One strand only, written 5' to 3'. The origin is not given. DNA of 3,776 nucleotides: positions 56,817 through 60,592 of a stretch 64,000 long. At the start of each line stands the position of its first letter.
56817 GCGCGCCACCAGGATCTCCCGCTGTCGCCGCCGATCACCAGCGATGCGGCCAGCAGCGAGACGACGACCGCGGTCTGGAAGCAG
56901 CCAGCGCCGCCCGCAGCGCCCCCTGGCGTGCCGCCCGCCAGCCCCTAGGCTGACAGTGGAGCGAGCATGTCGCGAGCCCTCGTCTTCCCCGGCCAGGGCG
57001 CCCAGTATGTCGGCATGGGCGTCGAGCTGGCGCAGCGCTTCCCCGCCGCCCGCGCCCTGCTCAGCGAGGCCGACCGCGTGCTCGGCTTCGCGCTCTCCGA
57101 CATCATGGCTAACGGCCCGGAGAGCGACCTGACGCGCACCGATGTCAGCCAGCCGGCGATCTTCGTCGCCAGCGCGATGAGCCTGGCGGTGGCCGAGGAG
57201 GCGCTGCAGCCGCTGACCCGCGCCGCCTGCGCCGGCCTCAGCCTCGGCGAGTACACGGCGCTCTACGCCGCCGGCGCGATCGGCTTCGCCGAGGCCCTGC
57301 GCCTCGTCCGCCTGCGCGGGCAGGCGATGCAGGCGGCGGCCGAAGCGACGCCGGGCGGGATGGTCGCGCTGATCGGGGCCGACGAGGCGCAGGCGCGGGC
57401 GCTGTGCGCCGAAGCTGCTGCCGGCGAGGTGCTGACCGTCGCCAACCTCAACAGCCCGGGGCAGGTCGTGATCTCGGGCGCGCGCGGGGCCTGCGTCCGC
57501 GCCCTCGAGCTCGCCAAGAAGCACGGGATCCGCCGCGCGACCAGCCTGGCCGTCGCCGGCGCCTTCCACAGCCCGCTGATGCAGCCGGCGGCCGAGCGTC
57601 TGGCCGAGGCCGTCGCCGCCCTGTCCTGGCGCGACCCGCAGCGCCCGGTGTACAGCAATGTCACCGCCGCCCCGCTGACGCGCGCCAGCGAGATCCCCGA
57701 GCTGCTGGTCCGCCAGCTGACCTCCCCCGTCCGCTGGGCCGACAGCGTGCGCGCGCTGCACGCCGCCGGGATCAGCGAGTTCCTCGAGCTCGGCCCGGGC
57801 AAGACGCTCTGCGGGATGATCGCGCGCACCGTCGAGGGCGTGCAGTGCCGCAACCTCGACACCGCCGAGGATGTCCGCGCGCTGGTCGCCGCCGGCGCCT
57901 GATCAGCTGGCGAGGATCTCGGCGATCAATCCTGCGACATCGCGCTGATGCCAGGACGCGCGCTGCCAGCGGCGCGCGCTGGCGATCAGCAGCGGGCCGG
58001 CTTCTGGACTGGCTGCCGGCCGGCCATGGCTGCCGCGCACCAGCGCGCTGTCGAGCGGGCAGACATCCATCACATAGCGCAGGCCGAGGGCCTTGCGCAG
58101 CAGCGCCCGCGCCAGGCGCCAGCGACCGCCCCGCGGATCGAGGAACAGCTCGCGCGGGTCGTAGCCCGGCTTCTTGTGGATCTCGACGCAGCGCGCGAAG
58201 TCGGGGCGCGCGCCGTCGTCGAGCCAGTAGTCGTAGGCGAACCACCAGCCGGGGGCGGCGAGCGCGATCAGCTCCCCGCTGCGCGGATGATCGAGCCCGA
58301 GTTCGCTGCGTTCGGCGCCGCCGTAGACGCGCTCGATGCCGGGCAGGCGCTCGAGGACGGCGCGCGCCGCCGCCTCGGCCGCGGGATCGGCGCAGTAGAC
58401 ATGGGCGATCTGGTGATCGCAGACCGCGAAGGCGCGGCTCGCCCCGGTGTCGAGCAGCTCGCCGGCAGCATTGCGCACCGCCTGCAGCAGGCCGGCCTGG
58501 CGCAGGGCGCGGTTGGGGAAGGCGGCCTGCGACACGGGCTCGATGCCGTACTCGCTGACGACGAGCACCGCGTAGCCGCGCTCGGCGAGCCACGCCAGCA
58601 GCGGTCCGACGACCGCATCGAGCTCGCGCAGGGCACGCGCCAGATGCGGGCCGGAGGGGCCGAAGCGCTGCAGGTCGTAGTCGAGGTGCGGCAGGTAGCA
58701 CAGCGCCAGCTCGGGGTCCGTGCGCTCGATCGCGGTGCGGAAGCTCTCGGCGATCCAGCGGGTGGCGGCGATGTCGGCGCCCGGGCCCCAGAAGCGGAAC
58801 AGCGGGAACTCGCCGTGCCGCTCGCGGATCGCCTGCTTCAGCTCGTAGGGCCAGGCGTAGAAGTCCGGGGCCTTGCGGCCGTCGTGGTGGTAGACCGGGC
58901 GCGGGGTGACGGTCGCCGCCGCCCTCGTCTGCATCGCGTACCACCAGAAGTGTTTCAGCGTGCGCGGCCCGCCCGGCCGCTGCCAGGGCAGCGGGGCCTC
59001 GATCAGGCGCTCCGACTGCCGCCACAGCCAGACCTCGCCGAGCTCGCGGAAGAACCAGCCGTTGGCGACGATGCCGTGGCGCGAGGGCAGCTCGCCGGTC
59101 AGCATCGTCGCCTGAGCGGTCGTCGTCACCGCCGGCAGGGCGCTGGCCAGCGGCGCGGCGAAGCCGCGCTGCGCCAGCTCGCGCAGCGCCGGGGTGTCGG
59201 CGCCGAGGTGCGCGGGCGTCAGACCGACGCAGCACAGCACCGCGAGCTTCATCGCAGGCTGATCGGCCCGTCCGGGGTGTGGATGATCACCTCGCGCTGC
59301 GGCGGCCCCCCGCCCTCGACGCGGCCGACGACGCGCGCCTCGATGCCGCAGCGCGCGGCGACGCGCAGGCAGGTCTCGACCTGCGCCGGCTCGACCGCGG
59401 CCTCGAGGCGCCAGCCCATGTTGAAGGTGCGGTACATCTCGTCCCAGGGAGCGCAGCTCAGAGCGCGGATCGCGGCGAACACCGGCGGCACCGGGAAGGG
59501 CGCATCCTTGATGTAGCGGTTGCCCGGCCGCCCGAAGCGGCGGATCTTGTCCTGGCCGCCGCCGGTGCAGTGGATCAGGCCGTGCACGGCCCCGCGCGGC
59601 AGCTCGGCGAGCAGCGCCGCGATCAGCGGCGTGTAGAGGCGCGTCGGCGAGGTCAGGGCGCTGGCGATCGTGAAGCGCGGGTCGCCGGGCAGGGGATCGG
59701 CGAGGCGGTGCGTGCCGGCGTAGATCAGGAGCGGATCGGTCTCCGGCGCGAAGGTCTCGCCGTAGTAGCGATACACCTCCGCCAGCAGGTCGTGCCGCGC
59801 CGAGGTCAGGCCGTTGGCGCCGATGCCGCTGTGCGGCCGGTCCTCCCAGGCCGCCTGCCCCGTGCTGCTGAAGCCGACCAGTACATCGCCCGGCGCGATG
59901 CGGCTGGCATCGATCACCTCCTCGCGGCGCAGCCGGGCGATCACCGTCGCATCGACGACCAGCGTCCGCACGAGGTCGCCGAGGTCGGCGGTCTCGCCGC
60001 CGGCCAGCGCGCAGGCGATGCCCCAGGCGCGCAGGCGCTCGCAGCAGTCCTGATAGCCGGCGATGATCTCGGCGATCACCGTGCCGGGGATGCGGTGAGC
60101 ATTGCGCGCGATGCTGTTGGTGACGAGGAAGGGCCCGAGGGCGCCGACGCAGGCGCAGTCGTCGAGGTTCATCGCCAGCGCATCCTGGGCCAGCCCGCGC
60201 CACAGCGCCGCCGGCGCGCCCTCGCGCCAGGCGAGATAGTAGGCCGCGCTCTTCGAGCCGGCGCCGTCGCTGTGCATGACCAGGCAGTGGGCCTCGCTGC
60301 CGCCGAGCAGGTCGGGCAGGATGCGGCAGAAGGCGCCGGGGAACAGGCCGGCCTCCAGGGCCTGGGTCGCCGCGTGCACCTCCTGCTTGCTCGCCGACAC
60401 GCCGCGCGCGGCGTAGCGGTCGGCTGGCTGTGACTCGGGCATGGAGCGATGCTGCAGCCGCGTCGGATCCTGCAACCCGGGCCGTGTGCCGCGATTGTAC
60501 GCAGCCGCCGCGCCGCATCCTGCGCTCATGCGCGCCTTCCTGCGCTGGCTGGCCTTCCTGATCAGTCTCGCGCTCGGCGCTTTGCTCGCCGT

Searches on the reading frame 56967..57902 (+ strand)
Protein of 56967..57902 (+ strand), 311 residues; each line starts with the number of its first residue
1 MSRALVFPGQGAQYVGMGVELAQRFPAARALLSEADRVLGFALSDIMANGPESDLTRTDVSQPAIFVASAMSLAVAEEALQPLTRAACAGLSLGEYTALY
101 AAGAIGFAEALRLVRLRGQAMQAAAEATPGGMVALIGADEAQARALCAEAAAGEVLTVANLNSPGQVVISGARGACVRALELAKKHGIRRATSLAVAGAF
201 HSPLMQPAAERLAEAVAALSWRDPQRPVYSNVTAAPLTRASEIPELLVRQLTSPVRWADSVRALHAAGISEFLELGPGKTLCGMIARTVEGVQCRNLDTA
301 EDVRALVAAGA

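Call 8: search_protein_families(library=pfam, proteins=[window:56967-57902:+], max_evalue=0.01)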
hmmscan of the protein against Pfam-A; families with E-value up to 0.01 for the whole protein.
window:56967-57902:+ (311 aa): 1 family
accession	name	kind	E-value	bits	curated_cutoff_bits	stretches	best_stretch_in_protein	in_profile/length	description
PF00698.26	Acyl_transf_1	-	9.5e-42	144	32.7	1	6-291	3-281/319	Acyl transferase domain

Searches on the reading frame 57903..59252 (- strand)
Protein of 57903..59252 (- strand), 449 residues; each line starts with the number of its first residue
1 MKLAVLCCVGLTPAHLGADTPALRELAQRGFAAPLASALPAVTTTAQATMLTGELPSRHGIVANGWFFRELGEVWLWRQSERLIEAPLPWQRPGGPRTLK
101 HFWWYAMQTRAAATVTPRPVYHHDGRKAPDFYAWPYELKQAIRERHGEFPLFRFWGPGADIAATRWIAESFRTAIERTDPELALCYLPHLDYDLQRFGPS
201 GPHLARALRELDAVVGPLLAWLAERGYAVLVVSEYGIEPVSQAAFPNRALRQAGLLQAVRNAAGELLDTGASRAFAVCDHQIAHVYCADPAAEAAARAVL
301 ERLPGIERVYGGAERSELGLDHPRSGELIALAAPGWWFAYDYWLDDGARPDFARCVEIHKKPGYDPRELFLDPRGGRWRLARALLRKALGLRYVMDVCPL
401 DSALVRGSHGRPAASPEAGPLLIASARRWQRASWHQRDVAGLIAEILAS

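Call 71: search_protein_families(library=pfam, proteins=[window:57903-59252:-], max_evalue=0.0001)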
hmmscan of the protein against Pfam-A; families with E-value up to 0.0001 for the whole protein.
window:57903-59252:- (449 aa): 1 family
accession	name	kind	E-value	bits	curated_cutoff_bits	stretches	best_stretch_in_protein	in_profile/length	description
PF01663.27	Phosphodiest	-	4.6e-53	181.4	23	1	4-365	2-342/342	Type I phosphodiesterase / nucleotide pyrophosphatase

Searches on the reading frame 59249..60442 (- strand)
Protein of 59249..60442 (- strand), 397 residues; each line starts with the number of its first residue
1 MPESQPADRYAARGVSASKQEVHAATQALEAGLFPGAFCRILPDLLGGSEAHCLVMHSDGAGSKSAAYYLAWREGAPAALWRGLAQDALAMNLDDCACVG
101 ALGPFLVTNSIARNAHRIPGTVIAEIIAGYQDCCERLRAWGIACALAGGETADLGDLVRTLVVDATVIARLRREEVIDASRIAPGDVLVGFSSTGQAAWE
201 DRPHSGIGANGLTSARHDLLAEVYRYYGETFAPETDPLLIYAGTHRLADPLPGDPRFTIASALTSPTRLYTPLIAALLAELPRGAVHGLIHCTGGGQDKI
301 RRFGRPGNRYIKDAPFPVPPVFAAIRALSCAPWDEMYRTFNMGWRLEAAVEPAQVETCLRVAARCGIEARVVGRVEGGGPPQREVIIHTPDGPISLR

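Call 71: search_protein_families(library=pfam, proteins=[window:59249-60442:-], max_evalue=0.0001)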
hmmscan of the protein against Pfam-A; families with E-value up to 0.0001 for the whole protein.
window:59249-60442:- (397 aa): 2 families
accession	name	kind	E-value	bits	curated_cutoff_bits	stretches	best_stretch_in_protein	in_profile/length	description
PF00586.29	AIRS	-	9.6e-14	52.2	24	1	50-169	11-110/112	AIR synthase related protein, N-terminal domain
PF02769.27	AIRS_C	-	1.9e-10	41.6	23.1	1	184-379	2-149/156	AIR synthase related protein, C-terminal domain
